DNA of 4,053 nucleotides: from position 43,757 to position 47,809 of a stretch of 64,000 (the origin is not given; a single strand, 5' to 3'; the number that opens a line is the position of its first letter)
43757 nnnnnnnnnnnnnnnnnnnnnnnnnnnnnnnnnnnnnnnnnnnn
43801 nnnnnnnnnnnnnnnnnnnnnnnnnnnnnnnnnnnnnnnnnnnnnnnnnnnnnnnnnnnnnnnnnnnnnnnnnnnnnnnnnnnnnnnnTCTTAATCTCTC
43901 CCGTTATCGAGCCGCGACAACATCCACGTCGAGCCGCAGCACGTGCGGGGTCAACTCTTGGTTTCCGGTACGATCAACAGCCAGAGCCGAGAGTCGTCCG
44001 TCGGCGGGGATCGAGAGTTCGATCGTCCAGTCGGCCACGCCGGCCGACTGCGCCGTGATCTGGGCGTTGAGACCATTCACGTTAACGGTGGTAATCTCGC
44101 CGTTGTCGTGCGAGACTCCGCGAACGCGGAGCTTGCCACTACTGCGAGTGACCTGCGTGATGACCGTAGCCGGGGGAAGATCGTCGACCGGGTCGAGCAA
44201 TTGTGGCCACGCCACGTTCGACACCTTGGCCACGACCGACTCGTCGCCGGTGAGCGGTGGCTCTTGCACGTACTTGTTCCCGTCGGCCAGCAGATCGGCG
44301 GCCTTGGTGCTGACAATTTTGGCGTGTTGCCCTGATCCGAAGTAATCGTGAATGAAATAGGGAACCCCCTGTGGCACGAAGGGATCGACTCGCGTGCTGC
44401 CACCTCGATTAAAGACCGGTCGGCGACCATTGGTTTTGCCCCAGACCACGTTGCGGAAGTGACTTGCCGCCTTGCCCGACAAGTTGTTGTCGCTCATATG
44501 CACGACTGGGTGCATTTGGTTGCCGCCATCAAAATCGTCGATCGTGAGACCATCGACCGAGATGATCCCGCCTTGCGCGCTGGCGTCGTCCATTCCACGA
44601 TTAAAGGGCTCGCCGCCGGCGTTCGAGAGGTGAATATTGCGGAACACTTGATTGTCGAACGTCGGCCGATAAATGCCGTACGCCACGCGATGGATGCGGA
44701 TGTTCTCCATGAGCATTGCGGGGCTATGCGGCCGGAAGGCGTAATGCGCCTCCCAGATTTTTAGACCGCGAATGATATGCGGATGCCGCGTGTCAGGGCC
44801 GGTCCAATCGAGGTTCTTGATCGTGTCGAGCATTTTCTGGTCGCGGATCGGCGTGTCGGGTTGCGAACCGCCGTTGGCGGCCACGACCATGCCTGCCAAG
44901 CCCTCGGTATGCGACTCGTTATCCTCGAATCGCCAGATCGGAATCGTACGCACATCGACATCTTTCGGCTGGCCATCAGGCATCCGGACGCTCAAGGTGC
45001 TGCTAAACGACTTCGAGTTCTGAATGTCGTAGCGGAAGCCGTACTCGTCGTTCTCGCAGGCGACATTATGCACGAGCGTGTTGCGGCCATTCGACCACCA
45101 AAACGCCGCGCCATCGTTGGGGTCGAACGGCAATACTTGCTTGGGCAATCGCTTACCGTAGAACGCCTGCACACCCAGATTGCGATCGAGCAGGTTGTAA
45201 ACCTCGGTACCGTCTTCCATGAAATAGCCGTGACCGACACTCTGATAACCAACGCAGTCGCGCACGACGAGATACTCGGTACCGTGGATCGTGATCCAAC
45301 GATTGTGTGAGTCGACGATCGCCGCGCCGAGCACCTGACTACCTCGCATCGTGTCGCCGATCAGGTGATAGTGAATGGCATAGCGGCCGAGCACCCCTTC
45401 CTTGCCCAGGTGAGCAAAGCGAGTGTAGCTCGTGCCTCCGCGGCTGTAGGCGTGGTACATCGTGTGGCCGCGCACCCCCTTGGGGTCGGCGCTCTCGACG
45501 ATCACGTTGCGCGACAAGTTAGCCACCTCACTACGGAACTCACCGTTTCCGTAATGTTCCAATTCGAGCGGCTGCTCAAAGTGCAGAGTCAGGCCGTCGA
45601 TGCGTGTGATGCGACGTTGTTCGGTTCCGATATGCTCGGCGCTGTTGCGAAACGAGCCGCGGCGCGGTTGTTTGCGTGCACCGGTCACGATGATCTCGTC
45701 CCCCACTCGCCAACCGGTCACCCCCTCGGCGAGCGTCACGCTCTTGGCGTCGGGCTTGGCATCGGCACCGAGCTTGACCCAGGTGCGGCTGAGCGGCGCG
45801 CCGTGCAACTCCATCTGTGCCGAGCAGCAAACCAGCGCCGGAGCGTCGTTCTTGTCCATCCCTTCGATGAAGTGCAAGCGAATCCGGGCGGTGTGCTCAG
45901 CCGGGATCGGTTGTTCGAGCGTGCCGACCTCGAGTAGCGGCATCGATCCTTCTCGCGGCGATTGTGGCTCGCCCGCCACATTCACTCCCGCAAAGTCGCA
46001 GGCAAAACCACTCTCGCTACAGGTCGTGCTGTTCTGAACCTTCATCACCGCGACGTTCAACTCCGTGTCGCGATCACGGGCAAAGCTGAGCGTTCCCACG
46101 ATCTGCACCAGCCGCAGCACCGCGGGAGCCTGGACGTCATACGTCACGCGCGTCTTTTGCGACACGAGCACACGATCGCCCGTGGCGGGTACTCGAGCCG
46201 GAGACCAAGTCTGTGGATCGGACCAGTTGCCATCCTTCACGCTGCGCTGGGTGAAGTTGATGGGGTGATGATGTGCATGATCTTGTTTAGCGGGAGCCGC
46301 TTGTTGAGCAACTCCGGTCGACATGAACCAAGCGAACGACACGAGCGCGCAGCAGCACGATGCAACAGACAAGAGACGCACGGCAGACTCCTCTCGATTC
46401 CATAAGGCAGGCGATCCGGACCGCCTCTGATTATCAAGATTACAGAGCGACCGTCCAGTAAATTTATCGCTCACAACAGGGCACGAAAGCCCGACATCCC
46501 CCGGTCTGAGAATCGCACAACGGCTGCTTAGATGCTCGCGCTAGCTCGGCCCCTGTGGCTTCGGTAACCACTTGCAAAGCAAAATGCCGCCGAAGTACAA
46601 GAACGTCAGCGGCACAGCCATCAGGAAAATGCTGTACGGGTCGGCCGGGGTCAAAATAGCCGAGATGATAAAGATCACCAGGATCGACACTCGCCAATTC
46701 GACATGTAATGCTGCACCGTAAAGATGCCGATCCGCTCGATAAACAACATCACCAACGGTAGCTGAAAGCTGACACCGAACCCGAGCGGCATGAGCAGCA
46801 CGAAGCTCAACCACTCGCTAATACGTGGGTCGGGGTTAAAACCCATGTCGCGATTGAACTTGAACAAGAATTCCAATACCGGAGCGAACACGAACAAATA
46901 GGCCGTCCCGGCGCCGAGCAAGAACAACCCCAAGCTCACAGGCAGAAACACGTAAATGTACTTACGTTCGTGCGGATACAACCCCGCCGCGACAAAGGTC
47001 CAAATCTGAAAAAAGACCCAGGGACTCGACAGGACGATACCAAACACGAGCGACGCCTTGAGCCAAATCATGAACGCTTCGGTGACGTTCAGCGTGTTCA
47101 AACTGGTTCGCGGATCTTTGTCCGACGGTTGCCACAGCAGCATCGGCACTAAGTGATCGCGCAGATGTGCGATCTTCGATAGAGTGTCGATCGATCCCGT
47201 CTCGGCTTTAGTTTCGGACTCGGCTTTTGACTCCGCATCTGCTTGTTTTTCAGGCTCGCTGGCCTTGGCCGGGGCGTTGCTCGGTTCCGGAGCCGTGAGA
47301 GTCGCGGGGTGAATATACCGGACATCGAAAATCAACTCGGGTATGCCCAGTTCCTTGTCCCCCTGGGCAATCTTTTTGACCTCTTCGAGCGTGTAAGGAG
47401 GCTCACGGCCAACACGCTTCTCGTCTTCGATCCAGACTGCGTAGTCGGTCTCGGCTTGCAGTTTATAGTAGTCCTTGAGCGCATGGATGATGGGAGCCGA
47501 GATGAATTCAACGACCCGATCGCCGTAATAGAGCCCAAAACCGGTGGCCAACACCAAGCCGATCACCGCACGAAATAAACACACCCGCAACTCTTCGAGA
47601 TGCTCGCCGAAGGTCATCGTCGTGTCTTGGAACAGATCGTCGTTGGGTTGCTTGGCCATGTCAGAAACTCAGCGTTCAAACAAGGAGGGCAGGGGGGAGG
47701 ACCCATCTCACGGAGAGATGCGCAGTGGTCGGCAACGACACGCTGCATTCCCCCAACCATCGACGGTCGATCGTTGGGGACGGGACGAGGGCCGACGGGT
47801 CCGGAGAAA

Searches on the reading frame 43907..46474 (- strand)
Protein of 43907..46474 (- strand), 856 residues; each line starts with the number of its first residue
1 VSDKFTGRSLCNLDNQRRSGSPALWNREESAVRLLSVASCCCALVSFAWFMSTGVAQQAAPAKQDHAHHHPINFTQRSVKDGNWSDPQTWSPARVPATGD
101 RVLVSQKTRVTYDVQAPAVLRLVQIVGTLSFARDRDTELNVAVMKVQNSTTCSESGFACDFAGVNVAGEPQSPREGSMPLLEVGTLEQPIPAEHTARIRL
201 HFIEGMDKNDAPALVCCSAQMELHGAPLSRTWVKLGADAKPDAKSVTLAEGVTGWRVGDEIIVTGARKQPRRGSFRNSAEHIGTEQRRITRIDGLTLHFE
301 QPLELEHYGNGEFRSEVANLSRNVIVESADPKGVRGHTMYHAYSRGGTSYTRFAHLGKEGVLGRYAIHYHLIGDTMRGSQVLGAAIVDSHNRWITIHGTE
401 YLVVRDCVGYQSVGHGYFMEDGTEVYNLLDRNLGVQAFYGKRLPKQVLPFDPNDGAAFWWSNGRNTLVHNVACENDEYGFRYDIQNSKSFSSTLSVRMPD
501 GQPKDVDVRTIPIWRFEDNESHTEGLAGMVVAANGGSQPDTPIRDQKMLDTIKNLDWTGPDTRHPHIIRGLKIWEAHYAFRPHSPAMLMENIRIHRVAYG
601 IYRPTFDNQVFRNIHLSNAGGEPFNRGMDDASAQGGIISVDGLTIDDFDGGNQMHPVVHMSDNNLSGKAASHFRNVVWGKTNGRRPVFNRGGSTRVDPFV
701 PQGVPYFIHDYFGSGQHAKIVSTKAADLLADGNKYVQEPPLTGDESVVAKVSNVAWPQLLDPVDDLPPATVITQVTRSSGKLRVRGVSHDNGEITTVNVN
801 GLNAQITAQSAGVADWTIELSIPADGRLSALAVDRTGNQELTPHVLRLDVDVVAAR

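Call 69: search_protein_families(library=pfam, proteins=[window:43907-46474:-], max_evalue=0.00001)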
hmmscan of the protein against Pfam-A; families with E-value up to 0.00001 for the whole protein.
window:43907-46474:- (856 aa): 2 families
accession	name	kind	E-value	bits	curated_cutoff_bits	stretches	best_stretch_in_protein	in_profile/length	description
PF24606.1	CEMIP_beta-hel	-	2.2e-37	129.3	27.3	1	336-528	4-211/212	CEMIP beta-helix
PF10162.14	G8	-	3.3e-12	46.8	22.9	1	89-235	1-123/124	G8 domain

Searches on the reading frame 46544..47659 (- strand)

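Call 69: search_protein_families(library=pfam, proteins=[window:46544-47659:-], max_evalue=0.00001)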
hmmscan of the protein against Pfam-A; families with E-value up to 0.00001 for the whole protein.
window:46544-47659:- (372 aa): 1 family
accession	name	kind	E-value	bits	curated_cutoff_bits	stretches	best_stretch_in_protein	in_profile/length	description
PF00902.23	TatC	-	2.4e-59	201.1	25.1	1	19-350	1-208/208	Sec-independent protein translocase protein (TatC)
